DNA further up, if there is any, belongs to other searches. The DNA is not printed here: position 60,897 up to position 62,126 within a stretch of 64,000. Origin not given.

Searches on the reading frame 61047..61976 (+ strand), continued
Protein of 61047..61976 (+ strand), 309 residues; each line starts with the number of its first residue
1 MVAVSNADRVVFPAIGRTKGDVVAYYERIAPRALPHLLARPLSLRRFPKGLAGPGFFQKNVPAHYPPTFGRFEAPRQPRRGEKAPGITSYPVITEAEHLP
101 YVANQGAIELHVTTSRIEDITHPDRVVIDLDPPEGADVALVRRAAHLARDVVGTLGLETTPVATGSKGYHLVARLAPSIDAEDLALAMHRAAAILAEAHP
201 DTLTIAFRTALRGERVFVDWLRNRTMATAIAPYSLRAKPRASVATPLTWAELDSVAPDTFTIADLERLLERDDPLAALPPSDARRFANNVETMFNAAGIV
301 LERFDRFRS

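Call 59: search_protein_families(library=padloc, proteins=[window:61047-61976:+], max_evalue=0.001)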
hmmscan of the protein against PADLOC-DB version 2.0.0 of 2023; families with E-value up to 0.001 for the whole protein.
window:61047-61976:+ (309 aa): 0 families
